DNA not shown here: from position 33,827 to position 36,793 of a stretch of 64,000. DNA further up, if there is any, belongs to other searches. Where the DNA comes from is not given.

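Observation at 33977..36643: Phage-encoded subtilase (S8) with an autotransporter-like C-terminal domain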

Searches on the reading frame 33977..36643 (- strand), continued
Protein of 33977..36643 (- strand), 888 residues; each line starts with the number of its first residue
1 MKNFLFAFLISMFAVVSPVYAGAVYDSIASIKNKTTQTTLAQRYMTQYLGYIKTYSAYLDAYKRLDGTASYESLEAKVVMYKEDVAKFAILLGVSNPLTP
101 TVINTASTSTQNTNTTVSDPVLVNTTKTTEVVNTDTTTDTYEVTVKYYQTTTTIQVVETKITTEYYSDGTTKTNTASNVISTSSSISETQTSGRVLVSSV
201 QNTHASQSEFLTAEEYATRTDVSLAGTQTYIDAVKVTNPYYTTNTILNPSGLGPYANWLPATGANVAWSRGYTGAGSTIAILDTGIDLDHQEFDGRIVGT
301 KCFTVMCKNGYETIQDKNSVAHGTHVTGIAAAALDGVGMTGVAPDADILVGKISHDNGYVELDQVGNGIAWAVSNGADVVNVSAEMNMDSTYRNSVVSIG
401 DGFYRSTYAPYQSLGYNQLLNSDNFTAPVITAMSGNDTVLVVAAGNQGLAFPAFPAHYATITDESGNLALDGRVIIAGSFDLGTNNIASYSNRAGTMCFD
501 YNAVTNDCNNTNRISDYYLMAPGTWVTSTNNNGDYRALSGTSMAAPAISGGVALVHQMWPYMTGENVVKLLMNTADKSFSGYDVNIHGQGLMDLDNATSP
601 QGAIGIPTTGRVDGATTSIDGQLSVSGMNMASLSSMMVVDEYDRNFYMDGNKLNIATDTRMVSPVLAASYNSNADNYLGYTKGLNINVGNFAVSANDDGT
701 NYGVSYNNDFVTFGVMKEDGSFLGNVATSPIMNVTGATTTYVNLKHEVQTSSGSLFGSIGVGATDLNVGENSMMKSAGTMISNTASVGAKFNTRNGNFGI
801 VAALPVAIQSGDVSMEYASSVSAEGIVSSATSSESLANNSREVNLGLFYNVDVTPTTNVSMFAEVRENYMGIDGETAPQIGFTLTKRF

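Call 24: find_encoding_contigs(protein=P0004, flank=10000, max_places=4)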
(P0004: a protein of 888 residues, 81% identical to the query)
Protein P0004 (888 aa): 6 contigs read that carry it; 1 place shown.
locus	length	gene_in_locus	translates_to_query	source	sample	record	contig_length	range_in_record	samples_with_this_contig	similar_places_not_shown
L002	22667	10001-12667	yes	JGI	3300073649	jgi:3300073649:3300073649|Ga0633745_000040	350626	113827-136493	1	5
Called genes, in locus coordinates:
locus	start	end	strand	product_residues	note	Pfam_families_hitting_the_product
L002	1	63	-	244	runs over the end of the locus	-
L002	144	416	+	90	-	-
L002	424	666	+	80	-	-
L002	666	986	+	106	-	-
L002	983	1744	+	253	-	-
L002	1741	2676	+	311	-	-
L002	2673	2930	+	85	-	PF10902:WYL_2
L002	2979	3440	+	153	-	-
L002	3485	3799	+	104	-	-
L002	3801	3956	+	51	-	-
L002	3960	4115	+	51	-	-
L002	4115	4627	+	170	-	PF18143:HAD_SAK_2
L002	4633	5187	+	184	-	-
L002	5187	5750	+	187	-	PF00265:TK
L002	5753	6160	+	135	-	-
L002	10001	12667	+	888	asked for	PF00082:Peptidase_S8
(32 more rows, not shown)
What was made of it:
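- The gene is syntenic in a 350-kb relative (call 24). Its position is conserved in a 350-kb relative (call 24).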

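Call 27: predict_structure(alignment_id=A1)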
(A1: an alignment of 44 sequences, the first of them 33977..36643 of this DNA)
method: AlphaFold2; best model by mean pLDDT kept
length: 888 residues; sequences in the alignment: 44
mean_pLDDT: 85.7   pTM: 0.64
mean pLDDT of the five models: 85.7, 84.5, 83.4, 83.2, 82.7
residues with pLDDT >= 90: 418; 70-90: 397; 50-70: 41; < 50: 32
segments of 3 or more residues with pLDDT < 50: 1-22, 201-209
pLDDT, mean of each block of 10 residues (from residue 1): 41 29 69 83 88 85 80 84 85 76 73 82 81 65 84 83 71 77 79 74 40 88 92 95 92 94 92 93 95 94 93 94 97 92 97 92 91 96 91 92 91 85 81 91 96 92 85 96 95 95 88 95 96 93 98 92 91 95 96 90 67 65 77 78 78 82 88 84 85 89 90 92 88 92 92 91 92 88 94 92 92 83 72 85 94 89 92 88 87
secondary structure, 60 per line:
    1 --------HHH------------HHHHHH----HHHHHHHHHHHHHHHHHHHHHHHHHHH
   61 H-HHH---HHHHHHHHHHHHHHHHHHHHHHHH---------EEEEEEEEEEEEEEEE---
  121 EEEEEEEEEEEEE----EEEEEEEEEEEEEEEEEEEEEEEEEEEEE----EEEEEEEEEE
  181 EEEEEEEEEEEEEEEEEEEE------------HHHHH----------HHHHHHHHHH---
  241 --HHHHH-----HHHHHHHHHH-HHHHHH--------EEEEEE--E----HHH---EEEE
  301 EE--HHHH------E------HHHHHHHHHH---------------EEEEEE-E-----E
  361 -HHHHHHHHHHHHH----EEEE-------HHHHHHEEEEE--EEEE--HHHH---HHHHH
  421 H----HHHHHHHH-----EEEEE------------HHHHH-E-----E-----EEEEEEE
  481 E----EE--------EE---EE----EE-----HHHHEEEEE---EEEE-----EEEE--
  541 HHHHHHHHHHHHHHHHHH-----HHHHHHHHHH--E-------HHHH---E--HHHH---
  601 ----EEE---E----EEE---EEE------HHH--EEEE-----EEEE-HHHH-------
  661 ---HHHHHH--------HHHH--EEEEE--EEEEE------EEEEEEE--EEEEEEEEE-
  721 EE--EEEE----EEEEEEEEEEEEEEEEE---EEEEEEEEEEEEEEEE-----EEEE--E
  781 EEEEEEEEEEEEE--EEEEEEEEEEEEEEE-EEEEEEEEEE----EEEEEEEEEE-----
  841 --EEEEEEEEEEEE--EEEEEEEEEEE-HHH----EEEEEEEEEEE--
elements in order (helices of 4 or more, strands of 3 or more residues): H24-29 H34-61 H69-92 E102-117 E121-133 E138-166 E171-200 H213-217 H228-237 H243-247 H253-262 H264-269 E278-283 E297-302 H305-308 H322-331 E347-352 H362-374 E379-382 H390-395 E396-400 E403-406 H409-412 H416-421 H426-433 E439-443 H456-460 E474-481 H514-517 E518-522 E526-529 E535-538 H541-558 H564-573 H584-587 H594-597 E605-607 E616-618 E622-624 E636-639 E645-648 H650-653 H664-669 H678-681 E684-688 E691-695 E702-708 E711-719 E725-728 E733-749 E753-768 E774-777 E780-793 E796-810 E812-821 E826-835 E843-854 E857-867 E876-886
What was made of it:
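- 36359..36577 (-): N-terminal helical hairpin (aa 23-95): a lineage-specific, fast-evolving module. Helices 34-61 and 69-92 in the model (call 27).
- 36029..36358 (-): Thr-rich region (aa 96-205), predicted as four long polar beta-strands (two hairpins). Strands 102-117, 121-133, 138-166 and 171-200 at pLDDT 65-84 (call 27).
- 35849..36028 (-): Helical pre-S8 segment (aa 206-265), conserved with the catalytic domain. pLDDT about 88-95 (call 27).
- On Type Va (classical) autotransporters: Only ~85 residues separate S8 and barrel, with no beta-helix in DSSP (call 27).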

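Call 30: find_related_loci(query=A1, collection=viral_contigs, flank=6000)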
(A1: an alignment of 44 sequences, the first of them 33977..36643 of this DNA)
Query A1 (888 aa) in viral_contigs; peptide patterns used: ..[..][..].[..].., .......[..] (x = any residue, [..] = any of these).
600 stretches matched a pattern (row limit reached: there are more); 377 encode a relative of the query (tblastn E <= 1e-3); the best 80 are kept; 80 distinct loci.
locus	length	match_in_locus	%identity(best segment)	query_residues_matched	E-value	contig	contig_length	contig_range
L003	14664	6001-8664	84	1-888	0e+0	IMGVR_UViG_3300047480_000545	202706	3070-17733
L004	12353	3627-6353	44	6-888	0e+0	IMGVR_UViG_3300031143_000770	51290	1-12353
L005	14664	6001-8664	44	23-888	0e+0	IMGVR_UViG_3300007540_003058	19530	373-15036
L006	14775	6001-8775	42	9-888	0e+0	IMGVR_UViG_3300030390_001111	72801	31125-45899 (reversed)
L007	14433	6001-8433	46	81-888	0e+0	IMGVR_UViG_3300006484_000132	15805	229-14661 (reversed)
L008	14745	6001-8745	42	1-888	0e+0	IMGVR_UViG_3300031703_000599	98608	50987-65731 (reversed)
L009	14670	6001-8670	41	21-888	0e+0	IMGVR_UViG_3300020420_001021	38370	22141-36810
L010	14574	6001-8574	42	25-876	0e+0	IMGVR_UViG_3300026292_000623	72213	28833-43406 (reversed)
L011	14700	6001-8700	43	10-888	0e+0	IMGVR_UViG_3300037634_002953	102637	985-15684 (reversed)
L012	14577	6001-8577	41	25-876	0e+0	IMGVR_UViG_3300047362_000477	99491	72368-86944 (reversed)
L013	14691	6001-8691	44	25-888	0e+0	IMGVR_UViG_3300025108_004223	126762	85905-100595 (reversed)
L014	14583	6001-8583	42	25-888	0e+0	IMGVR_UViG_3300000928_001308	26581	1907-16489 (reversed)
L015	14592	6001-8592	43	25-888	0e+0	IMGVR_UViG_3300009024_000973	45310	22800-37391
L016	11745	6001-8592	43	25-888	0e+0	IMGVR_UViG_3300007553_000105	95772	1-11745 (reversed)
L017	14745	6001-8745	50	25-888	0e+0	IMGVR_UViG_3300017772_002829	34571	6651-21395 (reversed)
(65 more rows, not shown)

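Call 31: find_related_loci(query=A1, collection=genome_contigs, flank=4000)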
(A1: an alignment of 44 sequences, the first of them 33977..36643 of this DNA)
Query A1 (888 aa) in genome_contigs; peptide patterns used: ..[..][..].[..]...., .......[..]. (x = any residue, [..] = any of these).
600 stretches matched a pattern (row limit reached: there are more); 398 encode a relative of the query (tblastn E <= 1e-3); the best 80 are kept; 80 distinct loci.
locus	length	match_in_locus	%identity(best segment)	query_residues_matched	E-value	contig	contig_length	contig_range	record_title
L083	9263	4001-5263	29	216-667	2e-29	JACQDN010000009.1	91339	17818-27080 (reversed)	MAG: Proteobacteria bacterium isolate NC_groundwater_995_Pr1_S-0.65um_61_14 Montesol18_Sp65_coassembly_scaffold_126511,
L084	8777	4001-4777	31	267-578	1e-27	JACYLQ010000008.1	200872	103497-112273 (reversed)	MAG: Calothrix sp. C42_A2020_038 NODE_233_length_200872_cov_83.276227, whole genome shotgun sequence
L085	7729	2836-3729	30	247-571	2e-27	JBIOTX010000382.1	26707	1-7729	MAG: Thermoanaerobaculia bacterium isolate MAG149 k127_49882, whole genome shotgun sequence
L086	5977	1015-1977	30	255-632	1e-24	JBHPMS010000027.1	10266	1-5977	Candidatus Margulisiibacteriota bacterium isolate SAG AM-326-D04 AM-326-D04_NODE_27, whole genome shotgun sequence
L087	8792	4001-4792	32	259-575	7e-23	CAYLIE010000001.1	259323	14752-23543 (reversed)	MAG TPA_asm: uncultured Anaerolineales bacterium isolate binchicken_co294_77 genome assembly, contig: NODE_53_length_259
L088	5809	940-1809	28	265-578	2e-22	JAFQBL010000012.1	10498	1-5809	MAG: Bacteroidales bacterium isolate RGIG1667 Goat_Cecum-1__c36572, whole genome shotgun sequence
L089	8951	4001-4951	31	263-614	3e-22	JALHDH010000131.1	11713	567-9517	MAG: bacterium isolate 1-no_shock_S1_038 scaffold_3591, whole genome shotgun sequence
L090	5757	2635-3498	33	257-579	4e-22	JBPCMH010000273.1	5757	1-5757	MAG: Acidimicrobiales bacterium isolate TH_ant_mag_99 S1Ck127_6384164_flag_1_multi_5.0000_len_5757, whole genome shotgun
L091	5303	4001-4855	30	264-574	3e-22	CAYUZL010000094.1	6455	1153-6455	MAG TPA_asm: uncultured Alteromonas sp. isolate binchicken_co345_20 genome assembly, contig: k141_884400, whole genome s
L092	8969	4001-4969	31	249-600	1e-21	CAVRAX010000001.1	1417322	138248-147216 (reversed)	MAG: uncultured Chloroflexia bacterium isolate MFD04944.bin.1.71 genome assembly, contig: contig_15953, whole genome sho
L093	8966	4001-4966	27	166-577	2e-21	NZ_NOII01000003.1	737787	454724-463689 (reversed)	Fictibacillus aquaticus strain GDSW-R2A3 contig_3, whole genome shotgun sequence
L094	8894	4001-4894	27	254-597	3e-21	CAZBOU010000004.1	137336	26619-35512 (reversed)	MAG TPA_asm: uncultured Caldisericota bacterium isolate SRP241341_co1_202 genome assembly, contig: NODE_133_length_13733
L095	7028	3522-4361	28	258-575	4e-21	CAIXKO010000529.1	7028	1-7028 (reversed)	MAG: uncultured Bacteroidetes bacterium isolate Loclat_bin-03441 genome assembly, contig: bin-03441:529/916, whole genom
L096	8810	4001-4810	31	253-567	8e-21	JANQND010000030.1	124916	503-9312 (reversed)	MAG: Candidatus Nanoarchaeia archaeon isolate PL25a_bin.96 k99_3575252, whole genome shotgun sequence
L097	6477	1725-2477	29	259-560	1e-20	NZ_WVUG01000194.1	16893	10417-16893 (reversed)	Streptomyces griseorubiginosus strain MPMI3 NODE_194_length_16893_cov_71.301, whole genome shotgun sequence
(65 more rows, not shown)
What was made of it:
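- Tried and rejected: The GTDB genome scan (call 31) was swamped by generic S8 motifs (HGTHVAG and similar).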

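Call 33: find_encoding_contigs(protein=P0056, flank=10000, max_places=2)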
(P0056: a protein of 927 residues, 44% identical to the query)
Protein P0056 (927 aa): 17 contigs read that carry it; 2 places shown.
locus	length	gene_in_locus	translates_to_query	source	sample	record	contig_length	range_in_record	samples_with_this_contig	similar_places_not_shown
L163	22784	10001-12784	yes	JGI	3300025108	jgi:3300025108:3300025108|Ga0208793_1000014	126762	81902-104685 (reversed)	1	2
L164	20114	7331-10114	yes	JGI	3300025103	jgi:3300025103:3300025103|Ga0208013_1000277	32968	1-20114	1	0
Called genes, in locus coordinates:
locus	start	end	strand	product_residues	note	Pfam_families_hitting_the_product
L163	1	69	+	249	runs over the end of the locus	-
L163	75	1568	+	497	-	-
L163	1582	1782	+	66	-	PF04325:DUF465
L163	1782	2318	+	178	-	-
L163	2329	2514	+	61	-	-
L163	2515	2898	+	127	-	-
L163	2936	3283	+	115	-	-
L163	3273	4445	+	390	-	PF00534:Glycos_transf_1, PF13692:Glyco_trans_1_4 (weak)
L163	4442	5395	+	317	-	PF01073:3Beta_HSD, PF01370:Epimerase, PF04321:RmlD_sub_bind, PF13460:NAD_binding_10 (weak), PF16363:GDP_Man_Dehyd, PF02719:Polysacc_synt_2, PF07993:NAD_binding_4 (weak)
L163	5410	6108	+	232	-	PF01227:GTP_cyclohydroI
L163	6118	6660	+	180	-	-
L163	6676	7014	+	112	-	-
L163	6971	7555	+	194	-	PF08534:Redoxin, PF00578:AhpC-TSA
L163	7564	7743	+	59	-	PF07432:Hc1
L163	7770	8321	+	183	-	PF00156:Pribosyltran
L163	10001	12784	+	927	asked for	PF00082:Peptidase_S8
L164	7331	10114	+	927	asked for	PF00082:Peptidase_S8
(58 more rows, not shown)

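Call 37: find_encoding_contigs(protein=P0096, flank=8000, max_places=2)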
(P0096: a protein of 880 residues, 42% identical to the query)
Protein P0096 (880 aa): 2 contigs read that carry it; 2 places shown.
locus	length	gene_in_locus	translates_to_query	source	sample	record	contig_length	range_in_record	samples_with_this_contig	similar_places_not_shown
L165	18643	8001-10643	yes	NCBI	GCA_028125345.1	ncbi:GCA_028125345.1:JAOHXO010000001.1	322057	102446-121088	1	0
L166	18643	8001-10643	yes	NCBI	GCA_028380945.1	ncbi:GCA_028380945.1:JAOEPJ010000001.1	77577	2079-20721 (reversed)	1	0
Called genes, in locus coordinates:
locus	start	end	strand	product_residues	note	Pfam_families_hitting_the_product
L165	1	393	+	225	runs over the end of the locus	-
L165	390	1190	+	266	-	PF00274:Glycolytic (faint)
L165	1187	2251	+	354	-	-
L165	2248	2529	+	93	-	-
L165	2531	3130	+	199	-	-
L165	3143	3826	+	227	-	PF01227:GTP_cyclohydroI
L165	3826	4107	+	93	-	-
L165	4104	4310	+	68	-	-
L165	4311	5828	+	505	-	-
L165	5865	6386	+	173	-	PF00156:Pribosyltran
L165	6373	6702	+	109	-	-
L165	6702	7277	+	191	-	-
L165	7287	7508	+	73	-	-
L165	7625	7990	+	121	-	-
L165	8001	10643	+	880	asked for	PF00082:Peptidase_S8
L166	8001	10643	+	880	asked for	PF00082:Peptidase_S8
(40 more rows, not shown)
